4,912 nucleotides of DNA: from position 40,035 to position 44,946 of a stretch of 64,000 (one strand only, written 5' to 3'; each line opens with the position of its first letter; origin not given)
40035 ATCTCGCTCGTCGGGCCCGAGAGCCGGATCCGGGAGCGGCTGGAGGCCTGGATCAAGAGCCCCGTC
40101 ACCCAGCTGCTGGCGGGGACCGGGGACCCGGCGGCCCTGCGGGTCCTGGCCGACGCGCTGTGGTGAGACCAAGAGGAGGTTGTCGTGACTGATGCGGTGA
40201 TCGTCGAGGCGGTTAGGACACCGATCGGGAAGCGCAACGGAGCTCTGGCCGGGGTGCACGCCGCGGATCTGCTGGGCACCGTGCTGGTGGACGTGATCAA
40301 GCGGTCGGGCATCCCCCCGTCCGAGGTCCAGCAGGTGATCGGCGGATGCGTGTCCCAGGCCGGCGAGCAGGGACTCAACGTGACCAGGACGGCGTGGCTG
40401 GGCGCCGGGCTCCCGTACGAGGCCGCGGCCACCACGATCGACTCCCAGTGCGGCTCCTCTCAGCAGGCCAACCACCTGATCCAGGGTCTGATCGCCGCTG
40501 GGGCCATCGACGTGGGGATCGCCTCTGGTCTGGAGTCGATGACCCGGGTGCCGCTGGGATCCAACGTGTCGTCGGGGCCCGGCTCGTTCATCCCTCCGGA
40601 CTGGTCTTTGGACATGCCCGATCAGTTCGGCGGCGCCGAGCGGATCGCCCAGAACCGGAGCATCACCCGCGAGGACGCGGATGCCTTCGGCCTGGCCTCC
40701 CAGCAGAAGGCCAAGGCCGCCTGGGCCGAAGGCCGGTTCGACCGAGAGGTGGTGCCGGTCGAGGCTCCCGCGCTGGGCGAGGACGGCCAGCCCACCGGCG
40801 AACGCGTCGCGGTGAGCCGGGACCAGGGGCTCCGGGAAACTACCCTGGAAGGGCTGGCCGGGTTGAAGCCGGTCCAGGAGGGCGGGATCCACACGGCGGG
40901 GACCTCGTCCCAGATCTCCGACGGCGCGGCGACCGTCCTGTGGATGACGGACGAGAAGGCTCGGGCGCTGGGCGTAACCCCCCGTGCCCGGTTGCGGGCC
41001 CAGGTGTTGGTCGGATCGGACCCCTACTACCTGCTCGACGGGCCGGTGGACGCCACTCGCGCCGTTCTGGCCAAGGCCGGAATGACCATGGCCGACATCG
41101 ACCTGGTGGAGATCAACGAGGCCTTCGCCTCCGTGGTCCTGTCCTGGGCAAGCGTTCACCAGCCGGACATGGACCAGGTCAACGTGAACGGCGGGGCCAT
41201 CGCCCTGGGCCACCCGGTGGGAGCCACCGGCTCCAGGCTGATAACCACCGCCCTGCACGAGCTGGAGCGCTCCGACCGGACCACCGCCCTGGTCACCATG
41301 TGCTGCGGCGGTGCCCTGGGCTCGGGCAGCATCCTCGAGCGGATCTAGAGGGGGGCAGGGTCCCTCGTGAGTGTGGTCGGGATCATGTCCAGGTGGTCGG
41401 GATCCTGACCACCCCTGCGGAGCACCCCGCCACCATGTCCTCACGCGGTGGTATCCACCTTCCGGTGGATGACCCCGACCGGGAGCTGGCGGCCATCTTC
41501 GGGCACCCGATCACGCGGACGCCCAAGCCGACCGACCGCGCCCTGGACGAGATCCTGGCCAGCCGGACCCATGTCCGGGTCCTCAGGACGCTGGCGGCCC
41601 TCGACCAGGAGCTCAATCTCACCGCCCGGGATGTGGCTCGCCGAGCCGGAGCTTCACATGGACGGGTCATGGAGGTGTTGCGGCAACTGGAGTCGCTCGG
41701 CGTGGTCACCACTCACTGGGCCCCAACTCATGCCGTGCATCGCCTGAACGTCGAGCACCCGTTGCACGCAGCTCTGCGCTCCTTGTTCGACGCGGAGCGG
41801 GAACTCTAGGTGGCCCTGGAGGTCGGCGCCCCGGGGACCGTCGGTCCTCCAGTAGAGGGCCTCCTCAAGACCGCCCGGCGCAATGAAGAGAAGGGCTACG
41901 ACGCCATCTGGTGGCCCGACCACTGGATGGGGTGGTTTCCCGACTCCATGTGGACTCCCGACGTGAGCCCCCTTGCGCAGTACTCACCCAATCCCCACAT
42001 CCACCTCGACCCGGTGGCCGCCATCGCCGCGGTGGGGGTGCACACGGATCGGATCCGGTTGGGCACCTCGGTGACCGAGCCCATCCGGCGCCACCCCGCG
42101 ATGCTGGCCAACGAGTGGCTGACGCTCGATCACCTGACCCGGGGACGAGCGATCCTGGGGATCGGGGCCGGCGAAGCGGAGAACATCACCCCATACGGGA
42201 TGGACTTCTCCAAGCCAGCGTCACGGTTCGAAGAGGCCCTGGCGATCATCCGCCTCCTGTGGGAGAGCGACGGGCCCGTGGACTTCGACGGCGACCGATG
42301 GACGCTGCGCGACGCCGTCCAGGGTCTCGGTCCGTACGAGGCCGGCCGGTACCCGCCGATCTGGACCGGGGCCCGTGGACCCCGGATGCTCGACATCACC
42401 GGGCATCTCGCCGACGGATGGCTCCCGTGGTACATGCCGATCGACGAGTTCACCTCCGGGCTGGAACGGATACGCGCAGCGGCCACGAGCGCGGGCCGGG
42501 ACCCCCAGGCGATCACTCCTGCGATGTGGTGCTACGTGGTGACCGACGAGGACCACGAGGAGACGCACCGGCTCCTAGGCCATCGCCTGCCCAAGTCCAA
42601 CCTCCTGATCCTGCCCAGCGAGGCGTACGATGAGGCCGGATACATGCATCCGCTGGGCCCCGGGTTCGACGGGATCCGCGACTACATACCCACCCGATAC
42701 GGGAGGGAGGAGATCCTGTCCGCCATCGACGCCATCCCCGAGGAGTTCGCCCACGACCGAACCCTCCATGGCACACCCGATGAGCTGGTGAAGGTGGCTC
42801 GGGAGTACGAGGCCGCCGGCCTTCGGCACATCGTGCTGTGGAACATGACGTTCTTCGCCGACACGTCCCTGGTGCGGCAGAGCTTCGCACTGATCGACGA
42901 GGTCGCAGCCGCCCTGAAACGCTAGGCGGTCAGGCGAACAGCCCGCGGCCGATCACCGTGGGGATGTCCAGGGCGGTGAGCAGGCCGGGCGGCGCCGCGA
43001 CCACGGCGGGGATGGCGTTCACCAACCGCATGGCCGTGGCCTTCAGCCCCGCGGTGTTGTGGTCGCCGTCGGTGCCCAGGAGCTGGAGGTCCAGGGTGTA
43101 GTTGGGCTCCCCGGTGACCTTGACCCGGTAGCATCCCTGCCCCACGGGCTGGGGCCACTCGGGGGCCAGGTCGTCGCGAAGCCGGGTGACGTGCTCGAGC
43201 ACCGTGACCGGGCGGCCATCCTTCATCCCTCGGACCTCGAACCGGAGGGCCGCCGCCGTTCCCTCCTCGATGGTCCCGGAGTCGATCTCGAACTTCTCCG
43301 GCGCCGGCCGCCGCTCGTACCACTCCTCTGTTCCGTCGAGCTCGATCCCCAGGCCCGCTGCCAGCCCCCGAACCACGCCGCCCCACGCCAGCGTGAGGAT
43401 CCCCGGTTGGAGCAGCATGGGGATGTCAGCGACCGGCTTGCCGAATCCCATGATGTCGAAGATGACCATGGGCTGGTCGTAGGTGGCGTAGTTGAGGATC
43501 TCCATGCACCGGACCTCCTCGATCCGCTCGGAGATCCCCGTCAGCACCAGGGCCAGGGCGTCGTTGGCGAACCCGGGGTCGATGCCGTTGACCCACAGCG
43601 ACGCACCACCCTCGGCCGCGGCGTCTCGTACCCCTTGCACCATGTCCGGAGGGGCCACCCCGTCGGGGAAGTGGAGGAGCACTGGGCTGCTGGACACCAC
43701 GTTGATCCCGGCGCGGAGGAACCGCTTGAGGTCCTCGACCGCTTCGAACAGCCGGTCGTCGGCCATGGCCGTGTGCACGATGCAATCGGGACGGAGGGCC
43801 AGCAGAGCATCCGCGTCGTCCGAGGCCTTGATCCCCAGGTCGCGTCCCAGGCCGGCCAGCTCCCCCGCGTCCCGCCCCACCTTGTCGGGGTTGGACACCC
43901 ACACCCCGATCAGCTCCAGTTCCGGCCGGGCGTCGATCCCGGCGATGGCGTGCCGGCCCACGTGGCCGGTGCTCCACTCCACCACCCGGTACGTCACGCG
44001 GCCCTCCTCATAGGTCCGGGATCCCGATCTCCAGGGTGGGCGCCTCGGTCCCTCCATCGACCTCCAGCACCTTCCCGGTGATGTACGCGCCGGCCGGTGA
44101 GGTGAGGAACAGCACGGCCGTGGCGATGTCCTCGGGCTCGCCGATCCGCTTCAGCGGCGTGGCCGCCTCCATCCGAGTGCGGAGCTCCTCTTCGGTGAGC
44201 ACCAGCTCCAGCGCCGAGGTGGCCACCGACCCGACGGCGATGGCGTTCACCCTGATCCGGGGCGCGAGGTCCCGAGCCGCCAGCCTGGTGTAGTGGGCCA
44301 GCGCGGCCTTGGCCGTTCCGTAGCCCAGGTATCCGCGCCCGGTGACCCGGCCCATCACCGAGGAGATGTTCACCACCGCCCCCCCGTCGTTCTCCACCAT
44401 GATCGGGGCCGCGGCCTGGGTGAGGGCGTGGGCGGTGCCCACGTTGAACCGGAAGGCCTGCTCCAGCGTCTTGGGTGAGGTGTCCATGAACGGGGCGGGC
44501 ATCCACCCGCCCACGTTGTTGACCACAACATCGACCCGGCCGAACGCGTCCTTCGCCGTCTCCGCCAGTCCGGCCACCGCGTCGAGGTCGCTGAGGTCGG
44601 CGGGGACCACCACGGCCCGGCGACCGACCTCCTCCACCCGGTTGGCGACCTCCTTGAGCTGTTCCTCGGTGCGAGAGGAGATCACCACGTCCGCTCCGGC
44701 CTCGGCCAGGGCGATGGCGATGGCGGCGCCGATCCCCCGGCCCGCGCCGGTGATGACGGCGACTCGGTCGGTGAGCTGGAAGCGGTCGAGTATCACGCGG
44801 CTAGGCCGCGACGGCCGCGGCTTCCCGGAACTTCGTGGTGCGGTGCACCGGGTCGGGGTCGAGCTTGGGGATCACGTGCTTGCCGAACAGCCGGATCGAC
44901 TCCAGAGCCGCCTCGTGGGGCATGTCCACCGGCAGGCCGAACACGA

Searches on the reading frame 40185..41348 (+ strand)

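Call 9: search_protein_families(library=ncbifam, proteins=[window:40185-41348:+], max_evalue=0.001)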
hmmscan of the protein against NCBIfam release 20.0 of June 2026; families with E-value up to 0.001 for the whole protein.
window:40185-41348:+ (387 aa): 39 families (the best 25 are shown)
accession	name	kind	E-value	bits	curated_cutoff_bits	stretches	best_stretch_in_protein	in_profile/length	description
NF005889.0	PRK07850.1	equivalog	3.1e-201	668.5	515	1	1-387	1-387/387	steroid 3-ketoacyl-CoA thiolase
NF005865.0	PRK07801.1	equivalog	3.4e-114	382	591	1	1-387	1-382/382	acetyl-CoA C-acetyltransferase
TIGR01930.1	AcCoA-C-Actrans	subfamily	8.1e-114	380.5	240.55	1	6-385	1-385/385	acetyl-CoA C-acyltransferase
NF005077.0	PRK06504.1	subfamily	2.4e-111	372.6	590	1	1-387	1-390/390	acetyl-CoA C-acetyltransferase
NF006090.0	PRK08242.1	equivalog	3.9e-96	322.6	514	2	235-387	250-402/402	acetyl-CoA C-acetyltransferase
NF006510.0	PRK08947.1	equivalog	2.5e-88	296.6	519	1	1-387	1-387/387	acetyl-CoA C-acyltransferase FadA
NF005805.0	PRK07661.1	equivalog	3.2e-86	289.7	633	1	1-386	1-390/391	acetyl-CoA C-acetyltransferase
NF006551.0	PRK09050.1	subfamily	5.1e-85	286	605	2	150-387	166-401/401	3-oxoadipyl-CoA thiolase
NF004853.0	PRK06205.1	subfamily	1.5e-83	281.1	551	2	151-386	165-402/404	acetyl-CoA C-acetyltransferase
TIGR02430.1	pcaF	equivalog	3e-83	280.1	597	2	150-387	165-400/400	3-oxoadipyl-CoA thiolase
NF006553.0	PRK09052.1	equivalog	3.4e-83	279.9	567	1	1-387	5-399/399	acetyl-CoA C-acyltransferase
NF006552.0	PRK09051.1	subfamily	8.8e-82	275.4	565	2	151-387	163-395/395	beta-ketothiolase BktB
TIGR02445.1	fadA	equivalog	8.1e-81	271.9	591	1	3-386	1-384/385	acetyl-CoA C-acyltransferase FadA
NF004682.0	PRK06025.1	subfamily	6.8e-78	262.6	568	2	234-387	264-417/417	acetyl-CoA C-acetyltransferase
NF004206.0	PRK05656.1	subfamily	1.8e-77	261.1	688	2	151-386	161-392/392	acetyl-CoA C-acetyltransferase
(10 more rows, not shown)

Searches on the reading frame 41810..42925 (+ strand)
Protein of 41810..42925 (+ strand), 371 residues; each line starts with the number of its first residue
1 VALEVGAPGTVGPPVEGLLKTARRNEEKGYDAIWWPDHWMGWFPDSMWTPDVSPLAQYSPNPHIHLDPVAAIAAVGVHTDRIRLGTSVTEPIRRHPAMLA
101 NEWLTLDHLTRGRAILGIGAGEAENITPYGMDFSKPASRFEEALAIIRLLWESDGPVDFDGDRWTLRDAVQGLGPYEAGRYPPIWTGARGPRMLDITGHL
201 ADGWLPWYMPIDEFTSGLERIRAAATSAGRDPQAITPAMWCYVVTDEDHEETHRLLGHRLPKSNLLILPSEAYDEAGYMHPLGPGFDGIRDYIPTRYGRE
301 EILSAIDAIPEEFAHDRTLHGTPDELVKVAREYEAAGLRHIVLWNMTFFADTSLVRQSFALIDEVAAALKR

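Call 26: search_protein_families(library=pfam, proteins=[window:41810-42925:+], max_evalue=0.000001)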
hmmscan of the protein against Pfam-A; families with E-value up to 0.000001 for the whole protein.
window:41810-42925:+ (371 aa): 1 family
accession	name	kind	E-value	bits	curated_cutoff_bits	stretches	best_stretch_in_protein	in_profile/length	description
PF00296.26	Bac_luciferase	-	4.4e-64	217.2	27.9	1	11-340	17-314/314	Luciferase-like monooxygenase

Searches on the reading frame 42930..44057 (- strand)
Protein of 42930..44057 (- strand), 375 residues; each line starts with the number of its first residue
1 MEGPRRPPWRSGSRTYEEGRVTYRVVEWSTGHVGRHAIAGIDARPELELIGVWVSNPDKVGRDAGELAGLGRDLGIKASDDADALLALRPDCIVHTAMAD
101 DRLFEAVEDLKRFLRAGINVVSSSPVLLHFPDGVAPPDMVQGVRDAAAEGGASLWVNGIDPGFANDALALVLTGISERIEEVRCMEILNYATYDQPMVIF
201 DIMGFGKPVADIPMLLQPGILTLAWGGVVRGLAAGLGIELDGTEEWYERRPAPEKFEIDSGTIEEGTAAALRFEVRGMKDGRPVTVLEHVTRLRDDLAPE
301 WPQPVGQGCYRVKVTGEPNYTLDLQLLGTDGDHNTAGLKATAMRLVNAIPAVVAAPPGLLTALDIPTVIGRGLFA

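Call 26: search_protein_families(library=pfam, proteins=[window:42930-44057:-], max_evalue=0.000001)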
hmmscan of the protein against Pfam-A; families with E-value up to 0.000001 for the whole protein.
window:42930-44057:- (375 aa): 1 family
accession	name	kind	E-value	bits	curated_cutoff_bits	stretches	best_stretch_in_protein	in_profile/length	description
PF19328.4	DAP_DH_C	-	2.5e-10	40.7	23.3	1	165-367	3-192/206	2,4-diaminopentanoate dehydrogenase C-terminal domain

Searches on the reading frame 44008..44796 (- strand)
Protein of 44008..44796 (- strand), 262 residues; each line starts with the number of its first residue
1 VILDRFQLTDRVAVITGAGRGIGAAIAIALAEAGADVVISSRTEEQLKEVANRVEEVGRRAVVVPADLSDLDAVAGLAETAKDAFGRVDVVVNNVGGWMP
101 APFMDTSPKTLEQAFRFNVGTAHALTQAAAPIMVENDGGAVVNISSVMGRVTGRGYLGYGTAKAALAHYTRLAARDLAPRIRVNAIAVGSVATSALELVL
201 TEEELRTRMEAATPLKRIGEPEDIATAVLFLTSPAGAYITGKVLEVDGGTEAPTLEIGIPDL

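Call 26: search_protein_families(library=pfam, proteins=[window:44008-44796:-], max_evalue=0.000001)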
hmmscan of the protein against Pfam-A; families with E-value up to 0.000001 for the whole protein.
window:44008-44796:- (262 aa): 3 families
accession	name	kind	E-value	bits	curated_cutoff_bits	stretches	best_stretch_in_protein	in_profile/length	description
PF13561.12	adh_short_C2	-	7.8e-62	209.4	27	1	17-250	1-235/236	Enoyl-(Acyl carrier protein) reductase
PF00106.31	adh_short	-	4e-49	167.2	26.6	1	11-197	1-188/195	short chain dehydrogenase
PF08659.16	KR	-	9.7e-13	48.9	22.6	1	14-168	4-158/180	KR domain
